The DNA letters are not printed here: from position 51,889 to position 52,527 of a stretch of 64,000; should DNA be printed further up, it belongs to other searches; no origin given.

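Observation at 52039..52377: Secreted protein built from six tandem 16-residue repeats (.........-x-NHGNSW)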

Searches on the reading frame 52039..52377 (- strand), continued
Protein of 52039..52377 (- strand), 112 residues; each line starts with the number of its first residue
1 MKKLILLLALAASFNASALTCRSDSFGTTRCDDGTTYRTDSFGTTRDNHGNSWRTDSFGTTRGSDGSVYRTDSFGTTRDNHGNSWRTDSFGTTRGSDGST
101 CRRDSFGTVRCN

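Call 60: fold_search(model_id=the predicted structure, library=viral)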
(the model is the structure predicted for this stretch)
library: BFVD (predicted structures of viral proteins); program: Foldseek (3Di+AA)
matches with E <= 10: 263; with E <= 0.001: 0
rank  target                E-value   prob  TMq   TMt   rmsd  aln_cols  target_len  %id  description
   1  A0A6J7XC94            1.5e-03  1.00  0.31  0.22  11.6       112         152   19  Uncharacterized protein [uncultured Caudovirales phage]
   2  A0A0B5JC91            2.6e-01  0.33  0.28  0.24  11.4       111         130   16  Fascin-like domain protein [Pandoravirus inopinatum]
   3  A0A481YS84            2.9e-01  0.25  0.26  0.18  10.5       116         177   18  Uncharacterized protein [Marseillevirus LCMAC101]
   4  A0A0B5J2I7            3.4e-01  0.33  0.29  0.17   9.4       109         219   16  Fascin-like domain protein [Pandoravirus inopinatum]
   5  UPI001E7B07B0         4.1e-01  0.16  0.17  0.09  12.7        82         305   21  (no name look-up for this kind of identifier)
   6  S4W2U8                5.1e-01  0.30  0.28  0.16  11.0       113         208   18  Morn repeat domain containing protein [Pandoravirus salinus]
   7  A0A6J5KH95            5.1e-01  0.06  0.15  0.12  14.5       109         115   13  Uncharacterized protein [uncultured Caudovirales phage]
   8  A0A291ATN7            5.6e-01  0.25  0.27  0.12  12.9       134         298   15  Morn repeat domain containing protein [Pandoravirus salinus]
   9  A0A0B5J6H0            5.6e-01  0.23  0.27  0.11  14.0       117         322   16  Morn repeat protein [Pandoravirus inopinatum]
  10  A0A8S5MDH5            5.6e-01  0.20  0.27  0.12  12.4       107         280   13  Lipocalin-like domain-containing protein [Siphoviridae sp. ctHeV6]
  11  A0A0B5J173            5.9e-01  0.23  0.29  0.14  11.3       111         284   15  Fascin-like domain motif-containing protein [Pandoravirus inopinatum]
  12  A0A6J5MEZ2            6.2e-01  0.21  0.22  0.20   6.9        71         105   13  Uncharacterized protein [uncultured Caudovirales phage]
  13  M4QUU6                6.6e-01  0.33  0.22  0.24  10.1        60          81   33  (no name in the UniProt tables at hand)
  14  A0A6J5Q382            6.9e-01  0.92  0.39  0.51   5.2        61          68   13  Uncharacterized protein [uncultured Caudovirales phage]
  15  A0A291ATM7            8.9e-01  0.18  0.29  0.08  11.0       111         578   17  Fascin-like incomplete domain containing protein [Pandoravirus salinus]
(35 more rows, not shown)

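Call 62: search_dna_similar(query=window:52039-52377:-, collection=phages, mode=protein, max_rows=30, max_evalue=0.001)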
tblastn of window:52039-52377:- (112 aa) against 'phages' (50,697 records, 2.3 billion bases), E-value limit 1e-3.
Records with a match: 5; places in all: 10; records where one place covers at least 80% of the query: 5.
Best place of each record, by identity: >=99% 1; 80-90% 3; <60% 1.
By first word of the organism name: Pantoea 3; Enterobacter 1; Yersinia 1.
By host as written in the record: Pantoea agglomerans BSL 2; Enterobacter sp. 1; Pantoea agglomerans 1; Yersinia enterocolitica serotype O:8 1.
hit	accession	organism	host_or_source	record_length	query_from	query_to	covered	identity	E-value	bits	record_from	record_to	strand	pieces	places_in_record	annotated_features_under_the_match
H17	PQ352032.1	Enterobacter phage phiT5282EW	Enterobacter sp.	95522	1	112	100%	100.0%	2e-50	175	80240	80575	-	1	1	hypothetical protein (x2)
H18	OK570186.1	Pantoea phage Nafs113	Pantoea agglomerans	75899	20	112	83%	84.9%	8e-42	150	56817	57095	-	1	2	hypothetical protein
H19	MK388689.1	Pantoea phage vB_PagM_LIET2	Pantoea agglomerans BSL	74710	20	112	83%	83.9%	1e-41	150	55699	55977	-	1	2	hypothetical protein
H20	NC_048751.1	Pantoea phage vB_PagM_LIET2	Pantoea agglomerans BSL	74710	20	112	83%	83.9%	1e-41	150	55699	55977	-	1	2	hypothetical protein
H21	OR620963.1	Yersinia phage fHe-Yen8-01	Yersinia enterocolitica serotype O:8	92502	20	111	82%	42.3%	6e-6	49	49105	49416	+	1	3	hypothetical protein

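Call 63: get_annotated_region(hit=H19, flank=5000)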
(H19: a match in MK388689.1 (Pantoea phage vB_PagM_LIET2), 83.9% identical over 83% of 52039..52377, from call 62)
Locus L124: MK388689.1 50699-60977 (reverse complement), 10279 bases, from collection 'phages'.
description: Pantoea phage vB_PagM_LIET2, complete genome.
organism: Pantoea phage vB_PagM_LIET2 (NCBI taxid 2508071)
taxonomy: Viruses; Duplodnaviria; Heunggongvirae; Uroviricota; Caudoviricetes; Lietduovirus; Lietduovirus LIET2
host: Pantoea agglomerans BSL; source: Amelanchier spicata; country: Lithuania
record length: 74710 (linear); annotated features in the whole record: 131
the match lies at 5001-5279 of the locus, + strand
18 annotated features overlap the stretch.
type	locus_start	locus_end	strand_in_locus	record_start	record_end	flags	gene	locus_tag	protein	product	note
CDS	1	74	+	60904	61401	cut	-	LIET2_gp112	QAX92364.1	putative VRR-DNA nuclease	similar to putative VRR-DNA nuclease (YP_009104294.1) from Idiomarinaceae phage Phi1M2-2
CDS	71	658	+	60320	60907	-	-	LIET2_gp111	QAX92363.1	DNA polymerase III beta subunit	similar to ADNA polymerase III beta subunit (RK07769.1) from Salmonella phage LPST10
CDS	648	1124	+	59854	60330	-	-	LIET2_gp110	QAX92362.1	hypothetical protein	-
CDS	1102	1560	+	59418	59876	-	-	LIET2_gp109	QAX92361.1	endonuclease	similar to hypothetical protein (WP_062359599.1) from Halomonas axialensis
CDS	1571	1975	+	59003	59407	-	-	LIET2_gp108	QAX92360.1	hypothetical protein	-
CDS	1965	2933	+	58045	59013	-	-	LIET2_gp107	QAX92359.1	hypothetical protein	similar to hypothetical protein (WP_061157950.1) from Escherichia coli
CDS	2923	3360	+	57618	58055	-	-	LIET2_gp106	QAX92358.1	hypothetical protein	-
CDS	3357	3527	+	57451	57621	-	-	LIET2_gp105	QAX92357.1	hypothetical protein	-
CDS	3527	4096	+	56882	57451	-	-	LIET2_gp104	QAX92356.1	DNA N-6-adenine-methyltransferase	similar to hypothetical protein KPNN133_064 (ASW27683.1) from Klebsiella phage YMC16/01/N133_KPN_BP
CDS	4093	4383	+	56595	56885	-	-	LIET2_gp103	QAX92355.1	endonuclease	similar to homing endonuclease (YP_009277720.1) from Shigella phage SHFML-11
CDS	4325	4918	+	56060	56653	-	-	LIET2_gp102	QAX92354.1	hypothetical protein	-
CDS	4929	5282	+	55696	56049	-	-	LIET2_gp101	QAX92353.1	hypothetical protein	similar to hypothetical protein (WP_120509710.1) from Rahnella bruchi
CDS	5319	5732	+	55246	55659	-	-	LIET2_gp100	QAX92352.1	hypothetical protein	-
CDS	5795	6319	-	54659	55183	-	-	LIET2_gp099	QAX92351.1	lysozyme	similar to lysozyme (AUG84612.1) from Escherichia phage B2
CDS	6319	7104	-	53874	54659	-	-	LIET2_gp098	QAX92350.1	putative tail fiber protein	similar to putative tail fiber protein (YP_006383635.1) from Xanthomonas phage vB_XveM_DIBBI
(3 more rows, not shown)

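Call 64: get_annotated_region(hit=H21, flank=5000)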
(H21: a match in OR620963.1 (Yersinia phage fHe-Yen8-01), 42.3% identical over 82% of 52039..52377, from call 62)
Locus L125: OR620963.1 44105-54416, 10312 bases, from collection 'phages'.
description: Yersinia phage fHe-Yen8-01, complete genome.
organism: Yersinia phage fHe-Yen8-01 (NCBI taxid 3080769)
taxonomy: Viruses; Duplodnaviria; Heunggongvirae; Uroviricota; Caudoviricetes
host: Yersinia enterocolitica serotype O:8; source: sewage; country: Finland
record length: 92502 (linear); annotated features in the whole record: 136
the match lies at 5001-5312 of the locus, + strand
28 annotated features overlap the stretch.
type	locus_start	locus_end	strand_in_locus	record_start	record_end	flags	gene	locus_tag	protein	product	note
CDS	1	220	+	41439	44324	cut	-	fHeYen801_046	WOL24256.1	DNA primase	phage particle associated protein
CDS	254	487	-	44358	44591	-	-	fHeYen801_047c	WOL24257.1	hypothetical protein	-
CDS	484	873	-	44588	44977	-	-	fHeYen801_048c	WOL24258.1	particle associated protein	-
CDS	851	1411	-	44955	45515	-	-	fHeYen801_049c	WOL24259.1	hypothetical protein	-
CDS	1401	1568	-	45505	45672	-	-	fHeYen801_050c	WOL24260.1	hypothetical protein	-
CDS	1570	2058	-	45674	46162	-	-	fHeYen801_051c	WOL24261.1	hypothetical protein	-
CDS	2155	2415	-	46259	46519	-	-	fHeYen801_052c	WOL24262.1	hypothetical protein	-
CDS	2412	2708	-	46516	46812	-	-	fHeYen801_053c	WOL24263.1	hypothetical protein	-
CDS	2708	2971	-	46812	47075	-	-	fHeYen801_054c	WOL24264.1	hypothetical protein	-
CDS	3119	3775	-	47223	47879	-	-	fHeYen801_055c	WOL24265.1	hypothetical protein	-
CDS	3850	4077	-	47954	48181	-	-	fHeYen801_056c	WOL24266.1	hypothetical protein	-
CDS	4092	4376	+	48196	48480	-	-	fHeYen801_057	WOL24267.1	hypothetical protein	-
CDS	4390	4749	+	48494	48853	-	-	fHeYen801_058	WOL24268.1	hypothetical protein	-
CDS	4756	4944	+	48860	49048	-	-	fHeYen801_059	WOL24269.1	hypothetical protein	-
CDS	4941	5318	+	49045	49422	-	-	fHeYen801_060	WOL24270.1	hypothetical protein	-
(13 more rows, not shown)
